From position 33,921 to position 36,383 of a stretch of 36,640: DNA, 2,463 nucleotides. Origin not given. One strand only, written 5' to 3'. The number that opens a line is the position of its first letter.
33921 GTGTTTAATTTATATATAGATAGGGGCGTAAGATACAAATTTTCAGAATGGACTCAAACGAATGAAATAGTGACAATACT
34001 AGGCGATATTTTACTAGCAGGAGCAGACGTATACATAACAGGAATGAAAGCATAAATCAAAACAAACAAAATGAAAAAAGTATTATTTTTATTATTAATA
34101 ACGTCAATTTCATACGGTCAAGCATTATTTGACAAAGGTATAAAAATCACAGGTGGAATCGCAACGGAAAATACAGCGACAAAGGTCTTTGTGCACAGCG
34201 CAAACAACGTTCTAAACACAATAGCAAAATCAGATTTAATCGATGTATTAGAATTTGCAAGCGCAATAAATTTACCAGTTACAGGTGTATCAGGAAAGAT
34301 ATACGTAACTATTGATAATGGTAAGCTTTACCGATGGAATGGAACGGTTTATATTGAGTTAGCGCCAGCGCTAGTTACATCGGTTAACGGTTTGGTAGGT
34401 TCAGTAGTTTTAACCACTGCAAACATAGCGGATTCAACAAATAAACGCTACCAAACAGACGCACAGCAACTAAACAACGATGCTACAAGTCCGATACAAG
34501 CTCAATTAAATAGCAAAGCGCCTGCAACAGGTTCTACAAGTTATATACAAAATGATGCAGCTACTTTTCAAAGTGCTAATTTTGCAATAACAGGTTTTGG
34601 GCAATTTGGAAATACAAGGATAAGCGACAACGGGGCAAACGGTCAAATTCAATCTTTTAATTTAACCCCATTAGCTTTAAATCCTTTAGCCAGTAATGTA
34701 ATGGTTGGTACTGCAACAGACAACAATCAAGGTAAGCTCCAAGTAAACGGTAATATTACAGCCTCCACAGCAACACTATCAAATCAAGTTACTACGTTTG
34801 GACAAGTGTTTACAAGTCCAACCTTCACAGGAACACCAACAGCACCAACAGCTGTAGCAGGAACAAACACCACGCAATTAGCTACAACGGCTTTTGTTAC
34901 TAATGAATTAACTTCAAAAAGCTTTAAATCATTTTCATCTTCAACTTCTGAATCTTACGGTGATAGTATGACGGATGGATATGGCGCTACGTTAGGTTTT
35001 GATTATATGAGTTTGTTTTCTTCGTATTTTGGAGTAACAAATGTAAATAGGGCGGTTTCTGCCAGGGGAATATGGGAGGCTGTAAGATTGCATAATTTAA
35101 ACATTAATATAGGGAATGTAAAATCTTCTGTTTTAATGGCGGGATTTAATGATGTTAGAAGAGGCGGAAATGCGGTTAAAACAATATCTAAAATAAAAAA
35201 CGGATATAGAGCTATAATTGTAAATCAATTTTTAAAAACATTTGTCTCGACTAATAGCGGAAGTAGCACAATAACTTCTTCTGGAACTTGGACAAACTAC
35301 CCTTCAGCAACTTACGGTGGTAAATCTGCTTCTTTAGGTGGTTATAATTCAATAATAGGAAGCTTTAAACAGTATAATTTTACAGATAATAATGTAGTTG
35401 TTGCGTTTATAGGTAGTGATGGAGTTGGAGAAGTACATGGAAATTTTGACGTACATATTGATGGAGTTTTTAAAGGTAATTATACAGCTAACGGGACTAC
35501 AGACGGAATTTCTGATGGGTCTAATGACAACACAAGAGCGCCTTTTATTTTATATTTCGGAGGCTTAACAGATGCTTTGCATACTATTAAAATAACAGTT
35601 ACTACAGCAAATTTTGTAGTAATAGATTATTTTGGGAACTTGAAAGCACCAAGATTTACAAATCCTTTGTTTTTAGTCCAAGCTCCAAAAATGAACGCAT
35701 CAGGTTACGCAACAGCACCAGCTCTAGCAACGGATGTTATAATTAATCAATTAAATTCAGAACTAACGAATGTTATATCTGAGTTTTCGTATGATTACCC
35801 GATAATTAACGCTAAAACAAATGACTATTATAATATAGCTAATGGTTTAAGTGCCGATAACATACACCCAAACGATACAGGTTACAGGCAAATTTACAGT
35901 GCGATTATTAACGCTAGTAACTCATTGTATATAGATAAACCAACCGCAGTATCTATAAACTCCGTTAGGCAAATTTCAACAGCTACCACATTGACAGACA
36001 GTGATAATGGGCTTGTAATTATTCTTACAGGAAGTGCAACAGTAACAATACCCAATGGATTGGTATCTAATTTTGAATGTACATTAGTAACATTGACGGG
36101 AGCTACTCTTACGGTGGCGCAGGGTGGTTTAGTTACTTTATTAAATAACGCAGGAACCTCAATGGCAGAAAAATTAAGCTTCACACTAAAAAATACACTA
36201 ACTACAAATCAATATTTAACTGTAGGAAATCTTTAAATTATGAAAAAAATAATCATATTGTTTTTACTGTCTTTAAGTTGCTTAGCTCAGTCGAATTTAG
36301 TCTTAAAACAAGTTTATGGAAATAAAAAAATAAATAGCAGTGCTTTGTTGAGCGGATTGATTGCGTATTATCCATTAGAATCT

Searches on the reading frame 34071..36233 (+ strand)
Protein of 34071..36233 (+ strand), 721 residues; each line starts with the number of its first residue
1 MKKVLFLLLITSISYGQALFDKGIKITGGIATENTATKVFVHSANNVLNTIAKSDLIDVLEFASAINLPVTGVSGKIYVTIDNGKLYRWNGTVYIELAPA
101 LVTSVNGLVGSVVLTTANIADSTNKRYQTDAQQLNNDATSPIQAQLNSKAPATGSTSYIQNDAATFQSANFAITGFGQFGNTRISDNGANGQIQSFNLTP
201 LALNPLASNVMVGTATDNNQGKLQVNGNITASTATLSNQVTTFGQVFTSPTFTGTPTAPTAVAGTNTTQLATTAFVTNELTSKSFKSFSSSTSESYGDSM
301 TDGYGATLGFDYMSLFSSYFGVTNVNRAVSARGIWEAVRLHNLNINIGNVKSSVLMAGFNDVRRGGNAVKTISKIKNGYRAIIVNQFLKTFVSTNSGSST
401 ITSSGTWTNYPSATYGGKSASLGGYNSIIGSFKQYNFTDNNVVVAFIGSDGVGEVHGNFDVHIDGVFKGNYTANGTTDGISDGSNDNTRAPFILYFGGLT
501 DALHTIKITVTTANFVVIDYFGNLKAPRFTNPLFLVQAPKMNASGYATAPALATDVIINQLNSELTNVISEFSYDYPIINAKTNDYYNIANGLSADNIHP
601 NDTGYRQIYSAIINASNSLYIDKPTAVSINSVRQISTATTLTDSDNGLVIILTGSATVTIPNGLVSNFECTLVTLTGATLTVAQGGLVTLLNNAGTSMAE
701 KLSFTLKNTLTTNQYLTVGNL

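Call 58: search_protein_families(library=phrogs, proteins=[window:34071-36233:+], max_evalue=0.00001)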
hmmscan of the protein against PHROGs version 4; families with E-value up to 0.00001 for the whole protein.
window:34071-36233:+ (721 aa): 1 family
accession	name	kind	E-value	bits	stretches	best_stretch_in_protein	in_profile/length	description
phrog_15439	-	other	4.3e-08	34.4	1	53-100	63-110/290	peptidase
